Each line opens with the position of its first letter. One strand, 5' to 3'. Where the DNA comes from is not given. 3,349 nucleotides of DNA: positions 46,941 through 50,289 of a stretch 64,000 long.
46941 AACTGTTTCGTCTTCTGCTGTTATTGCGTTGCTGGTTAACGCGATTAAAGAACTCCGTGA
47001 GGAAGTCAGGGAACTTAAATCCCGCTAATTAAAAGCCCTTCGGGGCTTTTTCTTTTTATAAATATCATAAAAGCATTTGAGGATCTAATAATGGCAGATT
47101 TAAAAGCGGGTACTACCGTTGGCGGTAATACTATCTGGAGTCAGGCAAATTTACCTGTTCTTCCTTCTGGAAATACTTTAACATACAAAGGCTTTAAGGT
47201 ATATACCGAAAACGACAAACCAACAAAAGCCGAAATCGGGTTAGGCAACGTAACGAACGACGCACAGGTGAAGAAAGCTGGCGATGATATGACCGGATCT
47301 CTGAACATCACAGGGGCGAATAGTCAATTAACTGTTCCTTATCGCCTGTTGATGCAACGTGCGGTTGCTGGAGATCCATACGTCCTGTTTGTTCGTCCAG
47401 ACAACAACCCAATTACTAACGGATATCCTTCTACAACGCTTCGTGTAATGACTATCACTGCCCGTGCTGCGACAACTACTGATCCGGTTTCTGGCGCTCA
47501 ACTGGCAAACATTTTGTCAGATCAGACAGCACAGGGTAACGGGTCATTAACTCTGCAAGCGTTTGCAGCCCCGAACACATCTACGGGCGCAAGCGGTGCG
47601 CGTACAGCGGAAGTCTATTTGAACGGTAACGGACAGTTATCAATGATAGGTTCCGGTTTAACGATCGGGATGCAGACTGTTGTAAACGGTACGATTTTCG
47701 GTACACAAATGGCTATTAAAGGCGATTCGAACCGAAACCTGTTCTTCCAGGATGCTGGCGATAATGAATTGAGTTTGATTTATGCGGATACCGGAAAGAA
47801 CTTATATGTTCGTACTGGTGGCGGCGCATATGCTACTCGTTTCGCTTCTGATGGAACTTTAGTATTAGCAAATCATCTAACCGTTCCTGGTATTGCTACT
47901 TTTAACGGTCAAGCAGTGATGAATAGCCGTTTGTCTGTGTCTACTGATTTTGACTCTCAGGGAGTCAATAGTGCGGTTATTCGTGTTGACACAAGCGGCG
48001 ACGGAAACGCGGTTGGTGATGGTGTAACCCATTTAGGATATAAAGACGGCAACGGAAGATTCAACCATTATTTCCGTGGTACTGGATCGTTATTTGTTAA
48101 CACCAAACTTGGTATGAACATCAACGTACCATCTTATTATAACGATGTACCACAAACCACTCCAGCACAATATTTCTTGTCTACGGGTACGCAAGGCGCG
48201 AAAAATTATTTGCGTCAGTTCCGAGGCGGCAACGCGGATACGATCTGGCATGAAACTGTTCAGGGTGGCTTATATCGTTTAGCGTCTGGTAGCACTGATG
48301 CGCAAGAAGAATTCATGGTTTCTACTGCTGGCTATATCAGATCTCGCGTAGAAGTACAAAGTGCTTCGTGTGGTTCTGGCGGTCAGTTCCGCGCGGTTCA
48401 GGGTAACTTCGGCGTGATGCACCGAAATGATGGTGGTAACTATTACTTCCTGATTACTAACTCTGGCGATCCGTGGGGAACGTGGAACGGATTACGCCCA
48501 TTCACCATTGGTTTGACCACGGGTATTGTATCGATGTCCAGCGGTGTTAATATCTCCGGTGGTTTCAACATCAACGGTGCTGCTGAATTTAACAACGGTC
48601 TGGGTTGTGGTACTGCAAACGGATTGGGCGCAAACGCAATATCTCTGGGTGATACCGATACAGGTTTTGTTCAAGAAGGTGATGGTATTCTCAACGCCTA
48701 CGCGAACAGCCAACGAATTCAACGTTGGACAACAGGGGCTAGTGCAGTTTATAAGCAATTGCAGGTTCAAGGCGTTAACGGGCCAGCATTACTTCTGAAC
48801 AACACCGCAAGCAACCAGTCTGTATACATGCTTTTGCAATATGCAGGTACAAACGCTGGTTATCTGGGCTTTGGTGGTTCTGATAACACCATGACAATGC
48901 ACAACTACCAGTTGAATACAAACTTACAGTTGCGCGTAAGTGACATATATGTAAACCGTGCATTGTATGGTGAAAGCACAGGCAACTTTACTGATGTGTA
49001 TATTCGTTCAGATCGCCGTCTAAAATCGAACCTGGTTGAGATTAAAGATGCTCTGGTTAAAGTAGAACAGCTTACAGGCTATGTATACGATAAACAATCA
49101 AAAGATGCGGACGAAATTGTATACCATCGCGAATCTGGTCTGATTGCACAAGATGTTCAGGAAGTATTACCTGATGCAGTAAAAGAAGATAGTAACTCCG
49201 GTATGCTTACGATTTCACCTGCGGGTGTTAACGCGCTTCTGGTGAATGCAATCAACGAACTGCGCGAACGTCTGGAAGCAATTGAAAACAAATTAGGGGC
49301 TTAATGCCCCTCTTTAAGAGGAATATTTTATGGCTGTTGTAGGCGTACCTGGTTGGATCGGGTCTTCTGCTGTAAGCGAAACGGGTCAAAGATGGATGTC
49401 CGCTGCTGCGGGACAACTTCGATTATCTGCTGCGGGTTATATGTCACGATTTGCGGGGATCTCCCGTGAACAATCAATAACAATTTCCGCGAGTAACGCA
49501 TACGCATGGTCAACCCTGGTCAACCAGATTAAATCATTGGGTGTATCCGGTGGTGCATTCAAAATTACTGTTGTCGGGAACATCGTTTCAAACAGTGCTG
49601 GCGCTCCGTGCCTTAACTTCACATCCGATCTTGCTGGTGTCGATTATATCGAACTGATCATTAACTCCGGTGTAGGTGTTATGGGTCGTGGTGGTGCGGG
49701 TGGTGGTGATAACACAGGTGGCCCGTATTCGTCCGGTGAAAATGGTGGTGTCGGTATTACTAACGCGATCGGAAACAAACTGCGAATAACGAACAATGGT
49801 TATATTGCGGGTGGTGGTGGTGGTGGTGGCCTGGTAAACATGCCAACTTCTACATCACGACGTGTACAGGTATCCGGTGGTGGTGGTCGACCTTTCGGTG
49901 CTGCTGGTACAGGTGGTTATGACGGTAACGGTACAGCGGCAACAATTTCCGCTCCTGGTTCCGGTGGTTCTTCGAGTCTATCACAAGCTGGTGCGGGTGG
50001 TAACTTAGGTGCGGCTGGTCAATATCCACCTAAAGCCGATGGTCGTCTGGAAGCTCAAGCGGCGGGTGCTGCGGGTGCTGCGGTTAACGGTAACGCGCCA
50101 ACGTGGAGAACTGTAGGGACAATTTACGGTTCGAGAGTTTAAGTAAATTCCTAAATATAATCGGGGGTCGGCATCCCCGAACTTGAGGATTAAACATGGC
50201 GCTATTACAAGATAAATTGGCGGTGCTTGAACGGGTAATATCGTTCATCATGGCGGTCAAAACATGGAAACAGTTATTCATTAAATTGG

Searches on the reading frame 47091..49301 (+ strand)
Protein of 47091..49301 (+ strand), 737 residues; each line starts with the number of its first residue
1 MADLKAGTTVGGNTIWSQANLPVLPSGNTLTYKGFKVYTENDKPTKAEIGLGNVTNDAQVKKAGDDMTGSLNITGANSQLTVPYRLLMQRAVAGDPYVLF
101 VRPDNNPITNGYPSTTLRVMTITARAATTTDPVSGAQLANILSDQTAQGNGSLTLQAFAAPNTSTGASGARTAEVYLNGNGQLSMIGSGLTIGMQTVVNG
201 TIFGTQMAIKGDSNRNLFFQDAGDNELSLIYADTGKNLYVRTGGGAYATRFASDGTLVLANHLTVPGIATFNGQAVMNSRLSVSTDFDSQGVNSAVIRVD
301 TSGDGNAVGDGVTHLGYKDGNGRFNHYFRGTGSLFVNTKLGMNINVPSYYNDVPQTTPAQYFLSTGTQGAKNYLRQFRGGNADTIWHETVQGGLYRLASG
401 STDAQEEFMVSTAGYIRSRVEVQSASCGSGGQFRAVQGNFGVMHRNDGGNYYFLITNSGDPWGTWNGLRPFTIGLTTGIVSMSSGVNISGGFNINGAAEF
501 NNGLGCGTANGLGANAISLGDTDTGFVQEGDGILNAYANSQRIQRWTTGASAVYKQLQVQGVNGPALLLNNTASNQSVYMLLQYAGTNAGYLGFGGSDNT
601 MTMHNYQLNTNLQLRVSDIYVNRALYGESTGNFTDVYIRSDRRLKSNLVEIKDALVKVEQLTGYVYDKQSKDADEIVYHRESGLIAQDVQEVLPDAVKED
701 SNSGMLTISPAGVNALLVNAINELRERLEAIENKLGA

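Call 17: find_encoding_contigs(protein=window:47091-49301:+, flank=6000, max_places=10)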
Protein window:47091-49301:+ (737 aa): no gene with exactly this product is on record in the collection.

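Call 29: search_protein_families(library=pfam, proteins=[window:47091-49301:+], max_evalue=0.01)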
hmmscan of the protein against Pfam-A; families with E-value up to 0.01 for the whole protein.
window:47091-49301:+ (737 aa): 3 families
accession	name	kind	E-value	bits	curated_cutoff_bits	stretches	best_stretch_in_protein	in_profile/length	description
PF21446.3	Gp34_trimer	-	2.2e-17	64.1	27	1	409-473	56-116/116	Long-tail fiber proximal subunit, C-terminal, trimerization domain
PF13884.11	Peptidase_S74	-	2.6e-14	53.7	22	1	640-698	1-58/58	Chaperone of endosialidase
PF20744.3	gp37_trimer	-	0.00013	22.4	21.7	1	566-633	3-71/95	Tail fibre protein gp37 trimerization region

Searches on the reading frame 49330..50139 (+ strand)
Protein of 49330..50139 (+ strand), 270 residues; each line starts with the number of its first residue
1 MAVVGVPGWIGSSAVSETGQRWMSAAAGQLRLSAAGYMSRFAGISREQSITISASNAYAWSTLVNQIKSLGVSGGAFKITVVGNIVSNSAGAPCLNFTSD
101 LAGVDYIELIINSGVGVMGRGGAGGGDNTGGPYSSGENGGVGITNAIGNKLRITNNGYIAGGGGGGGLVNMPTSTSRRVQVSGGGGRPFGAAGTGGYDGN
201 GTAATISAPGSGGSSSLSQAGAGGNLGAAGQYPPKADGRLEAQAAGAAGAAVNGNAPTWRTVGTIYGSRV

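Call 23: find_encoding_contigs(protein=window:49330-50139:+, flank=10000, max_places=10)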
Protein window:49330-50139:+ (270 aa): 1 contig read that carries it; 1 place shown.
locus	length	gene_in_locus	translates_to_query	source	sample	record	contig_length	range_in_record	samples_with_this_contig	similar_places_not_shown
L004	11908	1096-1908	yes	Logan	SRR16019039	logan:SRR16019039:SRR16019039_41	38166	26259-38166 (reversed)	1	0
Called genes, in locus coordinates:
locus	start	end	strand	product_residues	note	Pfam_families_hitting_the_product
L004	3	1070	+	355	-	?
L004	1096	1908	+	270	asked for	PF21721:Gp38_N, PF05268:GP38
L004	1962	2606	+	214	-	PF11031:Phage_holin_T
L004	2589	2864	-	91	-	-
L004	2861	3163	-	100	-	-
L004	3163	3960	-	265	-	-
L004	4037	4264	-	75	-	-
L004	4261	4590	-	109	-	-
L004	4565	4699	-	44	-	PF23876:DUF7230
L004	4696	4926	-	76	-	PF26902:Phage_T4_Y12K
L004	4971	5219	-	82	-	-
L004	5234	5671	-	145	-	PF06591:Phage_T4_Ndd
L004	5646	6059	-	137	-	-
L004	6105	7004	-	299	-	PF26926:Phage_T4_rIIB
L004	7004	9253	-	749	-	-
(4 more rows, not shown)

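Call 29: search_protein_families(library=pfam, proteins=[window:49330-50139:+], max_evalue=0.01)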
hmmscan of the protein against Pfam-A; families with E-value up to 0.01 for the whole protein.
window:49330-50139:+ (270 aa): 2 families
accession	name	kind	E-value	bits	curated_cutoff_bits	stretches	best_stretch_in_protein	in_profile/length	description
PF05268.17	GP38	-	9.4e-49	166.6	25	1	47-270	1-218/218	Phage tail fibre adhesin Gp38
PF21721.2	Gp38_N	-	8.8e-18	64.5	25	1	1-42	1-40/40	Phage tail fibre adhesin Gp38 N-terminal domain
